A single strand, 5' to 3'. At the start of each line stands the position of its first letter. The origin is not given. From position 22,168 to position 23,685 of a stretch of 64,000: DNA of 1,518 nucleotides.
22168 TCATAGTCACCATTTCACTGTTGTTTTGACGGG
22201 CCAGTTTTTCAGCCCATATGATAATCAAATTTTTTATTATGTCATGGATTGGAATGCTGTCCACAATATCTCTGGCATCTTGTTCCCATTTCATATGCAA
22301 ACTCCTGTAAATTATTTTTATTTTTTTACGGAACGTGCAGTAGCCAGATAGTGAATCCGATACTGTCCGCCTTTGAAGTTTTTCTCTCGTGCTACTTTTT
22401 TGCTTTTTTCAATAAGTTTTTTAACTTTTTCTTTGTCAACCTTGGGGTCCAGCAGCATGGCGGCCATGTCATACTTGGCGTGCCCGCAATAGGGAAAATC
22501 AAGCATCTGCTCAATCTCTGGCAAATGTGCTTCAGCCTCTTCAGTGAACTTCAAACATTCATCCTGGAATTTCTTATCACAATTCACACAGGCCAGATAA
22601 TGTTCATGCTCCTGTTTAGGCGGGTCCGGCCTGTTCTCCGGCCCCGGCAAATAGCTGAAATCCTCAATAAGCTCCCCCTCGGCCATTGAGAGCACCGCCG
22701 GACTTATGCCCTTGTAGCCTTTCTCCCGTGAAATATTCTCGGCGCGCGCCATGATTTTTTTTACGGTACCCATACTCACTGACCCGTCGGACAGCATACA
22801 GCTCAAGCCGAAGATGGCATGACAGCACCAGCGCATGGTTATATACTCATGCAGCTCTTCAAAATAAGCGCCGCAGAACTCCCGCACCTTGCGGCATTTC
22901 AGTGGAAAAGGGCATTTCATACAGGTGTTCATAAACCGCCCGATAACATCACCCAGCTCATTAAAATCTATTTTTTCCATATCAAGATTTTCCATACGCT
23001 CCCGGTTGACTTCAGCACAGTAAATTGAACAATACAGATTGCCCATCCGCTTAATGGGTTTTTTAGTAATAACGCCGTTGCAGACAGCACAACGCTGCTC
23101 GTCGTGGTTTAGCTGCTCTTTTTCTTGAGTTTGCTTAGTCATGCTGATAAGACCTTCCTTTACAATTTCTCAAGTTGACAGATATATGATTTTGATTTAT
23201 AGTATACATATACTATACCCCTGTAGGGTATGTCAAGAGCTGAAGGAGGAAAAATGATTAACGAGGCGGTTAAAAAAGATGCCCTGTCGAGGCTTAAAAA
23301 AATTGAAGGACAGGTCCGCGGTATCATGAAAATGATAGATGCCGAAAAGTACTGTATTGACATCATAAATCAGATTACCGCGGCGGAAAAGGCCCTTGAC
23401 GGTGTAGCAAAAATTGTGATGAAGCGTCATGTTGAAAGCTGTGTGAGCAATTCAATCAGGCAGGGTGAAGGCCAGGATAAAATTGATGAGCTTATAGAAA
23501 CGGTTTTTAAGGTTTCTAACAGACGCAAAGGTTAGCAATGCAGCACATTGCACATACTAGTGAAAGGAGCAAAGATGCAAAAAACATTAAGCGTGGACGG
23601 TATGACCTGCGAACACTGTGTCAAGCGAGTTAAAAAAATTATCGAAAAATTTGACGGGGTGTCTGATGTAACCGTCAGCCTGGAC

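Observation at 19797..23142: Uncharacterised five-gene Cys-rich operon divergent from csoR: two TRASH/CCH paralogs, a Dsr-like Fe-S protein, a CCxxC protein and an HMA chaperone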

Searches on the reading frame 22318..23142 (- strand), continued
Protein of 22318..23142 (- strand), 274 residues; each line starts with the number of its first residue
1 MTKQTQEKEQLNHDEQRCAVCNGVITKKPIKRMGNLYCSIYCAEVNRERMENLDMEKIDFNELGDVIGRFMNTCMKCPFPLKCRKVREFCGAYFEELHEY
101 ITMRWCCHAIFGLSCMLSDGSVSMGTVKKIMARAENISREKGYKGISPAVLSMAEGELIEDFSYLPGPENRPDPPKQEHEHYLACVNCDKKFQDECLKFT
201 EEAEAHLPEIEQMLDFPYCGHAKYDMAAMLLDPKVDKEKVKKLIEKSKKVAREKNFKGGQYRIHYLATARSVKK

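Call 59: search_protein_families(library=pfam, proteins=[P0021, P0153, P0154, P0157, P0185, P0186, P0175, P0156, L002:8841-9674:+, P0180], max_evalue=1)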
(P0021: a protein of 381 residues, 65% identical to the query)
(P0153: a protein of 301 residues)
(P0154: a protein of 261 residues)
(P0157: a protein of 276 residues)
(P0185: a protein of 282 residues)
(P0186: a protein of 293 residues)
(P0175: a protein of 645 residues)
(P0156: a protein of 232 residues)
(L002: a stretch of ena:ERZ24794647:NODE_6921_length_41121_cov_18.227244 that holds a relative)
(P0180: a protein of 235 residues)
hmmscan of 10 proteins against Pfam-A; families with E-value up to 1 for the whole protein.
P0021 (381 aa): 2 families
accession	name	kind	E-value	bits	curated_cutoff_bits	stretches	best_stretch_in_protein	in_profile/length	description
PF11084.13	DUF2621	-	0.0096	16.4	27.7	1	294-364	43-115/139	Protein of unknown function (DUF2621)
PF14557.12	AphA_like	-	0.18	12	27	1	255-323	27-93/174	Putative AphA-like transcriptional regulator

P0153 (301 aa): 3 families
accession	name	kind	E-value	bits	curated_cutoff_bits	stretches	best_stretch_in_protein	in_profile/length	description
PF02069.22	Metallothio_Pro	-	0.02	15.5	33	1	17-44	14-41/51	Prokaryotic metallothionein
PF22926.2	C1-like_CT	-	0.037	14.5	25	1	14-38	14-43/43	C1 domain-like, C-terminal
PF00237.24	Ribosomal_L22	-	0.053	14.1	28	1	227-295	2-68/104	Ribosomal protein L22p/L17e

P0154 (261 aa): 1 family
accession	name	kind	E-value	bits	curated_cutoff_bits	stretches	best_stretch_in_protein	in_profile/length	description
PF11348.13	DUF3150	-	0.19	11.5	24.9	1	69-127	96-148/257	Protein of unknown function (DUF3150)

P0157 (276 aa): 1 family
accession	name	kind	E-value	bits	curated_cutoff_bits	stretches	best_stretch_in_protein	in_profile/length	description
PF04405.19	ScdA_N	-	0.029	14.5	32.5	1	104-126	24-46/56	Domain of Unknown function (DUF542)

P0185 (282 aa): 0 families

P0186 (293 aa): 1 family
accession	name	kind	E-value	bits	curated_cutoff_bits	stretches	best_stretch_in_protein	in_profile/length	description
PF00412.28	LIM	-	0.007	17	22.9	1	9-38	27-55/58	LIM domain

P0175 (645 aa): 9 families
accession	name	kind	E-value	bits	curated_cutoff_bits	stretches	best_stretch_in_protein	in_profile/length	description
PF11781.13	Zn_ribbon_RRN7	-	1.8e-09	37.5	27.1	3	35-58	5-25/32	Zinc-finger of RNA-polymerase I-specific TFIIB, Rrn7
PF15513.11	DUF4651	-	0.00025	21.4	22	0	75-96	34-53/61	Domain of unknown function (DUF4651)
PF18912.6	DZR_2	-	0.00042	20.5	27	2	35-91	8-54/56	Double zinc ribbon domain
PF14149.11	YhfH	-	0.0043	17.3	27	0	36-47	15-26/37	YhfH-like protein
PF04438.22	zf-HIT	-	0.012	15.8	24.7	1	195-222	3-29/30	HIT zinc finger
PF10013.15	DUF2256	-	0.023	15.3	25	3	164-189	9-37/40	Uncharacterized protein conserved in bacteria (DUF2256)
PF24461.1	DUF7576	-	0.079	13.3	27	0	118-159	5-52/60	Family of unknown function (DUF7576)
PF23545.1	Zn_ribbon_HMPTM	-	0.092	12.8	27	2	69-93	9-33/45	HMPTM N-terminal zinc ribbon domain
PF23549.1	Zn_ribbon_GRF_2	-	0.38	11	27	0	195-215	2-22/45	GRF-like zinc ribbon domain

P0156 (232 aa): 4 families
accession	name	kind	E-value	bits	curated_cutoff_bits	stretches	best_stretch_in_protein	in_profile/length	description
PF04777.18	Evr1_Alr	-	0.001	19.9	27.6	1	27-79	38-84/93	Erv1 / Alr family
PF00730.31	HhH-GPD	-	0.21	12.3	26.2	0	4-66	38-67/108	HhH-GPD superfamily base excision DNA repair protein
PF23806.1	Phage_TTP_14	-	0.28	11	27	1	142-192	195-245/292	Phage tail tube protein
PF24443.1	DUF7562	-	0.81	10.4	27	0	3-40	22-59/95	Family of unknown function (DUF7562)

L002:8841-9674:+ (277 aa): 2 families
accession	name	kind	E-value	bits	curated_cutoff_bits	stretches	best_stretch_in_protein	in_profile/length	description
PF08369.16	PCP_red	-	0.006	17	32.5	1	130-153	19-42/45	Proto-chlorophyllide reductase 57 kD subunit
PF18716.7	VATC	-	0.18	12.1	26.6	1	6-43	3-41/43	Vms1-associating treble clef domain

P0180 (235 aa): 1 family
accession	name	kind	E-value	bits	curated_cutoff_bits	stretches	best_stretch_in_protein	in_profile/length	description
PF08369.16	PCP_red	-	0.21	12.1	32.5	0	64-85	20-41/45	Proto-chlorophyllide reductase 57 kD subunit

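Call 64: find_encoding_contigs(protein=P0186, flank=7000, max_places=2)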
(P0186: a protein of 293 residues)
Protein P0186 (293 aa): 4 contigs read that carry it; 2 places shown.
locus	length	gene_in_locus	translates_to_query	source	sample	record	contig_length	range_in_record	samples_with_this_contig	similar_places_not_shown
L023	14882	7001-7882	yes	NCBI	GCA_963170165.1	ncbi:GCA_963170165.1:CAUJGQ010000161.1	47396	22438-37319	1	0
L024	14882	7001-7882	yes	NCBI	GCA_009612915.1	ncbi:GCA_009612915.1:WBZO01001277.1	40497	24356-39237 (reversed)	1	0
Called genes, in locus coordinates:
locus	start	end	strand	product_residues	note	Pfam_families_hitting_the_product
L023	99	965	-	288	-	PF00106:adh_short, PF01370:Epimerase (weak), PF08659:KR, PF13561:adh_short_C2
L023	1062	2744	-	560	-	PF02743:dCache_1, PF00512:HisKA, PF02518:HATPase_c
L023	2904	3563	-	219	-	PF00702:Hydrolase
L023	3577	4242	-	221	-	PF00697:PRAI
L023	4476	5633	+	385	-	PF00155:Aminotran_1_2, PF01041:DegT_DnrJ_EryC1 (weak)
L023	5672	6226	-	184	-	PF05685:Uma2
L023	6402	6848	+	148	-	-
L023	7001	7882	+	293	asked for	-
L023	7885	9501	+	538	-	PF00496:SBP_bac_5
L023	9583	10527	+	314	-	PF19300:BPD_transp_1_N, PF00528:BPD_transp_1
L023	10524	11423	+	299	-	PF12911:OppC_N (weak), PF00528:BPD_transp_1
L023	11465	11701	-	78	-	PF00462:Glutaredoxin (weak), PF05768:Glrx-like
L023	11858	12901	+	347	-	PF03320:FBPase_glpX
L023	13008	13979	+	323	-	PF02826:2-Hacid_dh_C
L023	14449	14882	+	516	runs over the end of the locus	PF14691:Fer4_20, PF00070:Pyr_redox (faint), PF07992:Pyr_redox_2, PF13450:NAD_binding_8 (weak)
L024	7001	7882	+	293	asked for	-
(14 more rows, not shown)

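Call 70: search_dna_similar(query=window:22318-23142:-, collection=plasmids, mode=protein, max_rows=10)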
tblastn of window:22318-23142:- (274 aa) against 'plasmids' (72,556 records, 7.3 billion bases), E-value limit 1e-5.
No match.

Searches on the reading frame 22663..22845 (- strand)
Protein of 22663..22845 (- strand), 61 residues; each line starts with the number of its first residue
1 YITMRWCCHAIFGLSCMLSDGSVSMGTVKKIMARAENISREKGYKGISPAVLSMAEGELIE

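Call 62: search_solved_structures(query=A3, max_evalue=10, show_alignments=3)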
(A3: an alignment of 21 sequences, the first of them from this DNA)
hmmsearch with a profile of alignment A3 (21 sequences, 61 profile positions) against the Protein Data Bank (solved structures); distinct sequences matched with E-value up to 10: 23.
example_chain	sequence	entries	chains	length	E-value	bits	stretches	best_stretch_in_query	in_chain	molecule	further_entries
5cwq_A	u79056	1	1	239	0.0057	19.7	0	25-55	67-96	Designed helical repeat protein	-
6egc_A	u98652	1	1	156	0.11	15.6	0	26-44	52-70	SC_2L4HC2_23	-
8fjg_A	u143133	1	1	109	0.2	14.7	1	25-49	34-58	H12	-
9tpa_B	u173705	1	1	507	0.76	12.9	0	5-11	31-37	Protein disulfide-isomerase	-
29te_B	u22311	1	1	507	0.78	12.8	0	5-11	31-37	Protein disulfide-isomerase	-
8e0o_A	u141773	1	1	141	0.83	12.8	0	30-46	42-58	hetBGL03-15-18a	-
7dvq_y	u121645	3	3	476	1.1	12.3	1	18-50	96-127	G-patch domain and KOW motifs-containing protein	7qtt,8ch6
4f10_A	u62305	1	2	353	1.2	12.3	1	10-49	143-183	Alginate lyase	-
4e1y_A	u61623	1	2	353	1.2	12.2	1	10-49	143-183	Alginate lyase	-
5tcu_LB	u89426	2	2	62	1.2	12.2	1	12-43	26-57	50S ribosomal protein L29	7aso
6wqn_K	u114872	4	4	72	1.3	12.1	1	12-43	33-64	50S ribosomal protein L29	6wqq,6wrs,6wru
5li0_1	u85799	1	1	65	1.3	12.1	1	12-43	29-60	50S ribosomal protein L29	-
6fxc_AW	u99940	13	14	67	1.3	12.1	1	12-43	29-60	50S ribosomal protein L29 | Large ribosomal subunit protein uL29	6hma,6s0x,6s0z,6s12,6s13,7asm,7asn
1hv6_A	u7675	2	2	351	1.3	12.1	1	10-48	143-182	ALGINATE LYASE | PROTEIN (ALGINATE LYASE A1-III)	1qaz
4f13_A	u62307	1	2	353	1.4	12.1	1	10-48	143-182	Alginate lyase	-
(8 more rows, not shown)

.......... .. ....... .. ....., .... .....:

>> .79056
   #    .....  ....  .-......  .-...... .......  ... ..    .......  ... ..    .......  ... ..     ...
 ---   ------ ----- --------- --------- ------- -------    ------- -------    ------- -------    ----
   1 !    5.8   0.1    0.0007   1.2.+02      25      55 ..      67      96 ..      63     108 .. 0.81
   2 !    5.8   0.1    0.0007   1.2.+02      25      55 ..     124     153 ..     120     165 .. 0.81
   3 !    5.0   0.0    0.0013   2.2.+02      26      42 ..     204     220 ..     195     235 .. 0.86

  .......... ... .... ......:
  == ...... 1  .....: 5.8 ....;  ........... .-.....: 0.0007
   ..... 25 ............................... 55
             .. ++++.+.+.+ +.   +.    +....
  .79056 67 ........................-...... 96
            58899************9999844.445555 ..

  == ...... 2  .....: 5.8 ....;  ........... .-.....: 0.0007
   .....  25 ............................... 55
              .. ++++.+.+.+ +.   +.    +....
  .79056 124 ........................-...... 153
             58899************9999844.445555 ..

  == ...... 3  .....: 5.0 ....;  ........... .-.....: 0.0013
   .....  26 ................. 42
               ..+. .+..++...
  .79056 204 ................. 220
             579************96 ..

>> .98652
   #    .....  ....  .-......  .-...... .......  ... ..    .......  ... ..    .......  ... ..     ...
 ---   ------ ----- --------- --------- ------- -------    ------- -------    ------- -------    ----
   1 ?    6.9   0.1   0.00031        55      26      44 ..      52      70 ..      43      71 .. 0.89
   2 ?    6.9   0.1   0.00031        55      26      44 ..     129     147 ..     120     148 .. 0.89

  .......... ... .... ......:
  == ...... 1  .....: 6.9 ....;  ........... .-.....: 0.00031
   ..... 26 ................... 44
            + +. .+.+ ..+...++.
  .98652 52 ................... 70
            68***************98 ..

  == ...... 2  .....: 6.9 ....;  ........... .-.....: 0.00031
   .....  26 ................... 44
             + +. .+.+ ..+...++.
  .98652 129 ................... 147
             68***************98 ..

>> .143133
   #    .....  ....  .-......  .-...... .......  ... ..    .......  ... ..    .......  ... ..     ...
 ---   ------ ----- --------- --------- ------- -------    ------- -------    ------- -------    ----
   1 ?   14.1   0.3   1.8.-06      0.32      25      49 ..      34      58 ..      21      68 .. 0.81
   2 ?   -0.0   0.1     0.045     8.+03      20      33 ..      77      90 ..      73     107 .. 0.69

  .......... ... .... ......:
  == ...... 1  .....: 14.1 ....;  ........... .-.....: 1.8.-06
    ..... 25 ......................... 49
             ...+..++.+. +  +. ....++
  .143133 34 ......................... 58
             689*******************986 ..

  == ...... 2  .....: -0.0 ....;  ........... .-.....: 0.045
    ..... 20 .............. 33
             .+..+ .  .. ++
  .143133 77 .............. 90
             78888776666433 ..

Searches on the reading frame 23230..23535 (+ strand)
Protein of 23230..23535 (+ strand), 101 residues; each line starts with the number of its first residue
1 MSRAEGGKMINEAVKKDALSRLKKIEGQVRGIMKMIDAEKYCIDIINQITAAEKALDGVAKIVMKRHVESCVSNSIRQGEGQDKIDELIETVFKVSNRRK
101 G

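Call 3: search_protein_families(library=pfam, proteins=[window:23230-23535:+], max_evalue=0.1)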
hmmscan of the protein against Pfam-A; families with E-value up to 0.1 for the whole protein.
window:23230-23535:+ (101 aa): 3 families
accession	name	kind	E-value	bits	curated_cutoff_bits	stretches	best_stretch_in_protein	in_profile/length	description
PF02583.22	Trns_repr_metal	-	8.1e-28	97.1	22.8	1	15-92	2-76/78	Metal-sensitive transcriptional repressor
PF10372.14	CdaS_N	-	0.017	15.7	27.2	1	10-43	6-39/69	Diadenylate cyclase CdaS, N-terminal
PF01576.24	Myosin_tail_1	-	0.059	11.6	38.1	1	14-93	792-871/1081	Myosin tail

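Call 4: search_protein_families(library=ncbifam, proteins=[window:23230-23535:+], max_evalue=0.1)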
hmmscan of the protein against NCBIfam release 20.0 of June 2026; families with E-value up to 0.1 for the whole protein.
window:23230-23535:+ (101 aa): 4 families
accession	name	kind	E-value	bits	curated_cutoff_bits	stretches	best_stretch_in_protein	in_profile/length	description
NF052430.1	repress_RicR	exception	6.9e-22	77.9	175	1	15-82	8-75/93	copper-sensing transcriptional repressor RicR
NF011613.0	PRK15039.1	equivalog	5.9e-10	39.7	138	1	15-95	8-84/90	Ni(II)/Co(II)-binding transcriptional repressor RcnR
NF008464.0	PRK11352.1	equivalog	6.7e-09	36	133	1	14-92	7-86/91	formaldehyde-responsive transcriptional repressor FrmR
NF053743.1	LipS2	equivalog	0.032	13.7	270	1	13-85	47-122/292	LipS2 family lipoyl synthase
